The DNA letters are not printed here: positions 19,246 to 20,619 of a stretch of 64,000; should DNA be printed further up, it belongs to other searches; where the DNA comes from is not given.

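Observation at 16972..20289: Three-gene Rieske oxygenase with NdmC/NdmD/NdmE-like division of labour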

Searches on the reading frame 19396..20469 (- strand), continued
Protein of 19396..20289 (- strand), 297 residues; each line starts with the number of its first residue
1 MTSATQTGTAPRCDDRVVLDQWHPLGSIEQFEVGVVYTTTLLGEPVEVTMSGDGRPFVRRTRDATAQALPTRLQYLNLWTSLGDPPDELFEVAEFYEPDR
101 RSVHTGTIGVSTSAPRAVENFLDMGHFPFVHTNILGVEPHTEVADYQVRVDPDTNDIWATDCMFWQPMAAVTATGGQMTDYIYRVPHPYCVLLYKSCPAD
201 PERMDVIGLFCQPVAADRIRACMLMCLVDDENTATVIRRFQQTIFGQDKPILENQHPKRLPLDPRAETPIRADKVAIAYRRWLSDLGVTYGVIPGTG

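Call 22: find_related_loci(query=window:19396-20289:-, collection=genome_contigs, flank=8000)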
Query window:19396-20289:- (297 aa) in genome_contigs; peptide patterns used: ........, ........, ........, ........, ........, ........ (x = any residue, [..] = any of these).
599 stretches matched a pattern (row limit reached: there are more); 542 encode a relative of the query (tblastn E <= 1e-3); the best 80 are kept; 80 distinct loci.
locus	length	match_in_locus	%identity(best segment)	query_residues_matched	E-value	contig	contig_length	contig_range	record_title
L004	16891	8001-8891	94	1-297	0e+0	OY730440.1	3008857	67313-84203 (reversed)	MAG: Acidimicrobiales bacterium isolate 66a0c705-35f1-4a73-9d13-6e1e10a8c2cc genome assembly, chromosome: 1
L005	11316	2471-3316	68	13-294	2e-133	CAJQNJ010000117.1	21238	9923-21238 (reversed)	MAG: uncultured Acidimicrobiales bacterium isolate 10_20180412_Bin_METABAT_163_1 genome assembly, contig: c_000008596276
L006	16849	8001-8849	67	12-294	2e-130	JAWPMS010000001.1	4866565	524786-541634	MAG: Acidimicrobiia bacterium isolate Padam5 contig_1818, whole genome shotgun sequence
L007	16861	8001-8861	66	8-294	1e-129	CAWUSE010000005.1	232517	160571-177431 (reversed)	MAG: uncultured Acidimicrobiales bacterium isolate HER19_SLT_250_bin_2_1 genome assembly, contig: HER19_SLT_250_bin_2-re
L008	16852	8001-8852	67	13-296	4e-128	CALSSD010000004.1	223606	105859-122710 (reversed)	MAG: uncultured Acidimicrobiales bacterium isolate I_MB219_1 genome assembly, contig: contig_5810_I_MB219, whole genome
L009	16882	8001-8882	64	13-295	6e-127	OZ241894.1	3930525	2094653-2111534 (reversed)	MAG: Candidatus Aldehydirespirator sp. isolate 59d5e5b9-c534-4d11-b37b-78d6acc4b690 genome assembly, chromosome: 1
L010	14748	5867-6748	63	13-295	1e-124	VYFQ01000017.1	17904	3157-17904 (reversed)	MAG: Acidimicrobiaceae bacterium isolate SB0677_bin_3 NODE_1139_length_17904_cov_58.340747, whole genome shotgun sequenc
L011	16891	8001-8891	62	13-295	7e-125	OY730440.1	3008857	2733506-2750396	MAG: Acidimicrobiales bacterium isolate 66a0c705-35f1-4a73-9d13-6e1e10a8c2cc genome assembly, chromosome: 1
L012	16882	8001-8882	61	13-295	7e-123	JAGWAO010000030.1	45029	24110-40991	MAG: Acidimicrobiia bacterium isolate 277c_9 scaffold_3835, whole genome shotgun sequence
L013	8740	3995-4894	61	4-295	5e-122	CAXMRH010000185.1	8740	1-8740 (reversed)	MAG: uncultured Chthoniobacterales bacterium isolate 07C-BC-St07_bin.4.orig genome assembly, contig: k141_2870414, whole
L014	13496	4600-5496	60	9-296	1e-121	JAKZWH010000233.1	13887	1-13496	MAG: Acidimicrobiales bacterium isolate Langseth_MAG_00132 Langseth_MAG_00132_000000000233, whole genome shotgun sequenc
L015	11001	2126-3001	62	4-296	2e-121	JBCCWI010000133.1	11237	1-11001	MAG: Actinomycetota bacterium isolate P01_E01_bin.9 k141_530086_length_11237_cov_25.0000, whole genome shotgun sequence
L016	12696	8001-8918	58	2-296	4e-121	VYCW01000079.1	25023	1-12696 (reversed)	MAG: Acidimicrobiaceae bacterium isolate SB0675_bin_25 NODE_882_length_25023_cov_30.272869, whole genome shotgun sequenc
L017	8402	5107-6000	62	9-296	4e-121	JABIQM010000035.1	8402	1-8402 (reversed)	MAG: Acidimicrobiaceae bacterium isolate SI072_bin141 k141_2607727, whole genome shotgun sequence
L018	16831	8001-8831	66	18-295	8e-121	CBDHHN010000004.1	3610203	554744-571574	MAG: Acidimicrobiales bacterium isolate 52bdf354-617b-472d-aa5f-cc26607e9683 genome assembly, contig: contig_4, whole ge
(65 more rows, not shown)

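Call 32: find_homologous_proteins(query=L002:9013-9858:+, max_evalue=1e-30)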
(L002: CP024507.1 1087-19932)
Query L002:9013-9858:+ (281 aa): 3897 proteins with E <= 1e-30 among 7615 candidates; the best 120 are listed.
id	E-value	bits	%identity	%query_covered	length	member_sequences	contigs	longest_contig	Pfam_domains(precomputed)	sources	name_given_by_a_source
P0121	1.2e-184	630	99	100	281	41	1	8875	PF19112.7,PF19298.6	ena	-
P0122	4.4e-149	513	79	100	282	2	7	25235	PF19112.7,PF19298.6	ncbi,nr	ncbi:TPA: aromatic ring-hydroxylating dioxygenase subunit alpha [Klebsiella pneumoniae]|nr:aromatic 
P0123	1.4e-148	512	79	100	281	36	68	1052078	PF19112.7,PF19298.6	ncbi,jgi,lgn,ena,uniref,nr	ncbi:aromatic ring-hydroxylating oxygenase subunit alpha [Stutzerimonas kunmingensis]|uniref:aromati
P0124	2.8e-145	501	76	100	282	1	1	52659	PF19112.7,PF19298.6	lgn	-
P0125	5.3e-144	497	76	99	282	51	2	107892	PF19112.7,PF19298.6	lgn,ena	-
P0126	1.2e-143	495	77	100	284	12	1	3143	PF19112.7,PF19298.6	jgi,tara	tara:strand:- start:9206 stop:10060 length:855 start_codon:yes stop_codon:yes gene_type:complete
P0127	1.4e-127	443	71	100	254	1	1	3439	PF19112.7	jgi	-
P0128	8.8e-109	381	58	99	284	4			PF19112.7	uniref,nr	uniref:Methylxanthine N7-demethylase n=1 Tax=Pseudomonas putida TaxID=303 RepID=M1EY73_PSEPU|nr:meth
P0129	2.6e-108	379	57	99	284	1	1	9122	PF19112.7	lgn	-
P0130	9.0e-108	378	57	99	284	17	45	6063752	PF19112.7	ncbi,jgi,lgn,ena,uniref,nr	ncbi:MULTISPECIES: aromatic ring-hydroxylating oxygenase subunit alpha [Pseudomonas]|uniref:aromatic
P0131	2.2e-107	376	58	99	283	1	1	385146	PF19112.7,PF19298.6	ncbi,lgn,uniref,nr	ncbi:aromatic ring-hydroxylating oxygenase subunit alpha [Paraburkholderia unamae]|uniref:Phenylprop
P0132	1.0e-105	371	58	99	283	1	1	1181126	PF19112.7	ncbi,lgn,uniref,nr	ncbi:putative methylxanthine N7-demethylase NdmC [Pandoraea captiosa]|uniref:Putative methylxanthine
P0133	1.4e-105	370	57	99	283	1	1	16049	PF19112.7,PF19298.6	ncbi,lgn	-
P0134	7.9e-105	368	57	98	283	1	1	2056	PF19112.7,PF19298.6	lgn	-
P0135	3.5e-104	366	58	99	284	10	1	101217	PF19112.7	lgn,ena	-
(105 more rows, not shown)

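Call 35: find_encoding_contigs(protein=P0128, flank=10000, max_places=3)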
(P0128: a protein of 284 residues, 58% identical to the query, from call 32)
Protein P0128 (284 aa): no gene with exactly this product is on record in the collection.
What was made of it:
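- Tried and rejected: Exact look-up failed (call 35).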

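Call 36: find_encoding_contigs(protein=P0130, flank=10000, max_places=2)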
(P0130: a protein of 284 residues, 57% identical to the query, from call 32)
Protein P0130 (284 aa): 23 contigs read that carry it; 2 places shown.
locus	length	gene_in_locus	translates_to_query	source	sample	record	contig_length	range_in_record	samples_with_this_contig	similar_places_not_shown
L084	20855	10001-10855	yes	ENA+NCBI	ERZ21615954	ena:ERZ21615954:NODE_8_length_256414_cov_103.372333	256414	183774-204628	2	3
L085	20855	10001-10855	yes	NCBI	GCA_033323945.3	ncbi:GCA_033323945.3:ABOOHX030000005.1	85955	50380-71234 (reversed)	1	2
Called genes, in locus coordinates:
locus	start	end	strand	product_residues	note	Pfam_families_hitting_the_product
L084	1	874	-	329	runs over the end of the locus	PF01965:DJ-1_PfpI, PF00165:HTH_AraC (weak), PF12833:HTH_18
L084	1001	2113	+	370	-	PF08240:ADH_N, PF00107:ADH_zinc_N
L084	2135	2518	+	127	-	PF00903:Glyoxalase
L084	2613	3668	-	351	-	PF00355:Rieske, PF19112:VanA_C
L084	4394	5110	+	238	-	PF03502:Channel_Tsx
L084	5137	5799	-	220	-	PF00392:GntR, PF07729:FCD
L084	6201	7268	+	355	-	PF00355:Rieske, PF19112:VanA_C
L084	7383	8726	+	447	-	PF00860:Xan_ur_permease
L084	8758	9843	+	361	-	PF01261:AP_endonuc_2 (weak)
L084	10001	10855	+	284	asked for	PF19112:VanA_C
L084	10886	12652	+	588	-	PF00355:Rieske, PF22290:DmmA-like_N (faint), PF00175:NAD_binding_1 (faint), PF00111:Fer2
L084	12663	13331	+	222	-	PF02798:GST_N, PF13417:GST_N_3, PF13409:GST_N_2, PF13410:GST_C_2 (weak)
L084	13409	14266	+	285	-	PF00756:Esterase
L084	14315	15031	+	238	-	-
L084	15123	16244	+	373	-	PF05222:AlaDh_PNT_N, PF01262:AlaDh_PNT_C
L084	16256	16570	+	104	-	PF12769:PNTB_4TM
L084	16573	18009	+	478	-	PF02233:PNTB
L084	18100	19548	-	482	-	PF02321:OEP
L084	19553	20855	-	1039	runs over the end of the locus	PF00873:ACR_tran, PF03176:MMPL (weak)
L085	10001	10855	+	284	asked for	PF19112:VanA_C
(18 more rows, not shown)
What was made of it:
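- The Pseudomonas ndm cluster likewise holds an FrmA-like ADH and an esterase (call 36).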

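Call 39: search_solved_structures(query=L084:10886-12652:+, max_evalue=1e-15)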
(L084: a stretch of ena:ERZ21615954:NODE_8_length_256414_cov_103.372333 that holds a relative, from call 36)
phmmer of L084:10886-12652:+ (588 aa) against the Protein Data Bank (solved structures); distinct sequences matched with E-value up to 1e-15: 10.
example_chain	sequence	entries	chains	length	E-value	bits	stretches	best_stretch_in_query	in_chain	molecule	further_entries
2pia_A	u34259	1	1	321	1.4e-56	195.4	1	282-588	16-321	PHTHALATE DIOXYGENASE REDUCTASE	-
7ylr_A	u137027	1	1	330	3.8e-51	177.4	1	298-588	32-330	Ferredoxin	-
6laa_A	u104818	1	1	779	8.3e-51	176.3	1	291-588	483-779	Cytochrome P450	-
6kbh_A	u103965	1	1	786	2.3e-50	174.8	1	297-587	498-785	Cytochrome P450 monooxygenase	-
6icm_D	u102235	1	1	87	1.4e-47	165.6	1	502-588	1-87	Oxidoreductase NdmD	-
6wnc_A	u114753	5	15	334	2.6e-24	88.8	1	5-124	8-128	SxtDIOX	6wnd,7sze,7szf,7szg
6wn3_A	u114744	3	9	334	3.2e-24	88.5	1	5-124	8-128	SxtT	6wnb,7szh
7fhr_A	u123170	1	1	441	1e-16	63.7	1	9-121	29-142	Putative Phthalate 4,5-dioxygenase, subunit alpha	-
6icp_A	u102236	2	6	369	1.2e-16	63.5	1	8-117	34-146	Methylxanthine N1-demethylase NdmA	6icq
6ick_A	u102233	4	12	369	1.3e-16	63.4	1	8-117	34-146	Methylxanthine N1-demethylase NdmA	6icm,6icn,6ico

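Call 61: predict_structure(alignment_id=A5)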
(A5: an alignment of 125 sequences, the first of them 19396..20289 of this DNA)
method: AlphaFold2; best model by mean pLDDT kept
length: 297 residues; sequences in the alignment: 125
mean_pLDDT: 92.8   pTM: 0.91
mean pLDDT of the five models: 92.8, 91.5, 91.1, 90.7, 89.2
residues with pLDDT >= 90: 234; 70-90: 53; 50-70: 8; < 50: 2
segments of 3 or more residues with pLDDT < 50: none
pLDDT, mean of each block of 10 residues (from residue 1): 60 97 98 98 98 97 90 99 98 97 98 97 81 82 91 97 89 88 98 95 97 98 97 96 94 94 85 90 97 88
secondary structure, 60 per line:
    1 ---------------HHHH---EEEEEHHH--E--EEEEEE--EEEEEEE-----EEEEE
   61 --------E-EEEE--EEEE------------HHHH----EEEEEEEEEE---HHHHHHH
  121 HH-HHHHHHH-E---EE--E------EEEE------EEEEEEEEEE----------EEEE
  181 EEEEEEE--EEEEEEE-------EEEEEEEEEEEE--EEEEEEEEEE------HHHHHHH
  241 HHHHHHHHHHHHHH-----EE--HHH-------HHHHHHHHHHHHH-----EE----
elements in order: H16-19 E23-27 E36-41 E44-50 E56-60 E71-74 E77-80 H93-96 E101-110 H114-122 H124-130 E147-150 E157-166 E177-187 E190-196 E204-215 E218-227 H234-254 H274-286

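Call 64: fold_search(model_id=the predicted structure, library=pdb)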
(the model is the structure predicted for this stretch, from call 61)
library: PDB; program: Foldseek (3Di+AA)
matches with E <= 10: 1212; with E <= 0.001: 152
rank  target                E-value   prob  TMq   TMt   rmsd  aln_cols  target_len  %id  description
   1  6wn3_B                2.3e-22  1.00  0.83  0.76   3.9       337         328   22  Structure of the Rieske non-heme iron oxygenase SxtT (released 2020-06-17)
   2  7szh_B                9.2e-22  1.00  0.84  0.77   3.7       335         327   22  Structure of the Rieske Non-heme Iron Oxygenase SxtT with beta-saxitoxinol Bound (released 2022-01-19)
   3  7szh_C                5.3e-21  1.00  0.82  0.76   3.4       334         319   23  Structure of the Rieske Non-heme Iron Oxygenase SxtT with beta-saxitoxinol Bound (released 2022-01-19)
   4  6wnb_B                6.6e-21  1.00  0.83  0.76   3.5       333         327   23  Structure of the Rieske non-heme iron oxygenase SxtT with dideoxysaxitoxin bound (released 2020-06-17)
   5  7sze_B                8.2e-21  1.00  0.83  0.75   3.7       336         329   23  Structure of the Rieske Non-heme Iron Oxygenase GxtA with Saxitoxin Bound (released 2022-01-19)
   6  6wn3_C                1.6e-20  1.00  0.80  0.75   3.5       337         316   24  Structure of the Rieske non-heme iron oxygenase SxtT (released 2020-06-17)
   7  6wnb_C                1.7e-20  1.00  0.80  0.75   4.1       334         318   23  Structure of the Rieske non-heme iron oxygenase SxtT with dideoxysaxitoxin bound (released 2020-06-17)
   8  6wn3_A                1.8e-20  1.00  0.83  0.76   3.7       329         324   22  Structure of the Rieske non-heme iron oxygenase SxtT (released 2020-06-17)
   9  6wnc_B                1.9e-20  1.00  0.80  0.75   4.4       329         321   22  Structure of the Rieske non-heme iron oxygenase GxtA (released 2020-06-17)
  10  6wnd_B                2.0e-20  1.00  0.82  0.76   3.4       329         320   23  Structure of the Rieske non-heme iron oxygenase GxtA with dideoxysaxitoxin bound (released 2020-06-17)
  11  6wnc_C                2.3e-20  1.00  0.81  0.75   4.2       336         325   23  Structure of the Rieske non-heme iron oxygenase GxtA (released 2020-06-17)
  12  7sze_C                4.0e-20  1.00  0.80  0.73   4.2       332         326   22  Structure of the Rieske Non-heme Iron Oxygenase GxtA with Saxitoxin Bound (released 2022-01-19)
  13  6wnd_C                4.2e-20  1.00  0.82  0.76   4.2       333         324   23  Structure of the Rieske non-heme iron oxygenase GxtA with dideoxysaxitoxin bound (released 2020-06-17)
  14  7szg_C                4.4e-20  1.00  0.81  0.74   4.1       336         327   23  Structure of the Rieske Non-heme Iron Oxygenase GxtA Pressurized with Xenon (released 2022-01-19)
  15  6wnb_A                4.7e-20  1.00  0.81  0.75   3.7       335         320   23  Structure of the Rieske non-heme iron oxygenase SxtT with dideoxysaxitoxin bound (released 2020-06-17)
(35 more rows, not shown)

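Call 73: search_dna_similar(query=L001:8989-9894:+, collection=plasmids, mode=protein, max_rows=60, max_evalue=1e-100)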
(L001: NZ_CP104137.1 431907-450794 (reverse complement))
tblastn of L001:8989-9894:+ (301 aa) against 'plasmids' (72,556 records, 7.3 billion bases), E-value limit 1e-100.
Records with a match: 64; places in all: 67; records where one place covers at least 80% of the query: 64.
Best place of each record, by identity: >=99% 4; 90-95% 45; 80-90% 14; 60-80% 1.
By first word of the organism name: Sinorhizobium 63; Mesorhizobium 1.
By predicted mobility (MOB-suite, as given by PLSDB): conjugative 60; non-mobilizable 4.
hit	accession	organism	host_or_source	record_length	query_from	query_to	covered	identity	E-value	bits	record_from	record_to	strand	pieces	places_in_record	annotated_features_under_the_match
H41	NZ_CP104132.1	Sinorhizobium sp. K101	Phaseolus vulgaris,cell ...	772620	1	301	100%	100.0%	0e+0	620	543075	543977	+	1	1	aromatic ring-hydroxylating dioxygenase subunit alpha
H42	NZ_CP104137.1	Sinorhizobium sp. C101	Phaseolus vulgaris,cell ...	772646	1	301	100%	100.0%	0e+0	620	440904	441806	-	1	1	aromatic ring-hydroxylating dioxygenase subunit alpha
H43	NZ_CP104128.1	Sinorhizobium sp. M103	Phaseolus vulgaris,cell ...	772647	1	301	100%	100.0%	0e+0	620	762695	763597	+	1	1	aromatic ring-hydroxylating dioxygenase subunit alpha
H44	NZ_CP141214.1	Sinorhizobium meliloti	alfalfa,Isolate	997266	1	301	100%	99.3%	0e+0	617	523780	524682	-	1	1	aromatic ring-hydroxylating dioxygenase subunit alpha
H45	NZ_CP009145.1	Sinorhizobium meliloti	Medicago orbicularis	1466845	1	301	100%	94.4%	0e+0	588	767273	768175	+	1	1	none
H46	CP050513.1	Sinorhizobium meliloti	Medicago sativa,cell culture,root nodule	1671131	1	301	100%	94.4%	0e+0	588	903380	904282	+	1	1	aromatic ring-hydroxylating dioxygenase subunit alpha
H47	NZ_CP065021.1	Sinorhizobium meliloti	Medicago sativa subsp. varia (Martyn) ...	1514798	1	301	100%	94.4%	0e+0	588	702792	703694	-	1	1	none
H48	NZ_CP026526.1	Sinorhizobium meliloti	Medicago sativa L. subsp. ambigua,Cell ...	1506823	1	301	100%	94.4%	0e+0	588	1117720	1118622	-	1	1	none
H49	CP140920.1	Sinorhizobium meliloti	Medicago lupulina,whole organism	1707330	1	301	100%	94.4%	0e+0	588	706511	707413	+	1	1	aromatic ring-hydroxylating dioxygenase subunit alpha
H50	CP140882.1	Sinorhizobium meliloti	Medicago lupulina,whole organism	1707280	1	301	100%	94.4%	0e+0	588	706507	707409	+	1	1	aromatic ring-hydroxylating dioxygenase subunit alpha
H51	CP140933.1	Sinorhizobium meliloti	Medicago lupulina,whole organism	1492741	1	301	100%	94.4%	0e+0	588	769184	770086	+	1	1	aromatic ring-hydroxylating dioxygenase subunit alpha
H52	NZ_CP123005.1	Sinorhizobium meliloti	Medicago sativa,cell culture,nodules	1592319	1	301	100%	94.4%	0e+0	588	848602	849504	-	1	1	none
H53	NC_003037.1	Sinorhizobium meliloti 1021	-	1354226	1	301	100%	94.0%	0e+0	587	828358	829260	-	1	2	none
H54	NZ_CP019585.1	Sinorhizobium meliloti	Medicago arborea,tissue sample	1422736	1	301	100%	94.0%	0e+0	587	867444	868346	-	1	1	record has no annotation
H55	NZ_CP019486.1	Sinorhizobium meliloti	alfalfa,single cell,nitrogen fixing ...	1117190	1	301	100%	94.0%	0e+0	587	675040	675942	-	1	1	record has no annotation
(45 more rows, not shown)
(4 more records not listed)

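Call 74: get_annotated_region(hit=H53, flank=9000)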
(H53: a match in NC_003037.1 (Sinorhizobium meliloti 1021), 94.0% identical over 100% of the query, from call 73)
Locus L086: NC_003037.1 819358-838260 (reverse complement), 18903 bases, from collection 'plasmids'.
description: Sinorhizobium meliloti 1021 plasmid pSymA, complete sequence
organism: Sinorhizobium meliloti 1021 (NCBI taxid 266834)
taxonomy: Bacteria; Pseudomonadota; Alphaproteobacteria; Hyphomicrobiales; Rhizobiaceae; Sinorhizobium; Sinorhizobium meliloti; Sinorhizobium meliloti 1021
host: -; source: -; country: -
typing (MOB-suite, as given by PLSDB): conjugative; relaxase MOBQ; mating-pair formation MPF_T
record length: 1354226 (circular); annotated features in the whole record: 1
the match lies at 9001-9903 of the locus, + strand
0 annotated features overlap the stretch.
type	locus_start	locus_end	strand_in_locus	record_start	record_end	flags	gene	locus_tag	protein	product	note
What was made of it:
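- Tried and rejected: PLSDB has no annotation for that pSymA region (call 74).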
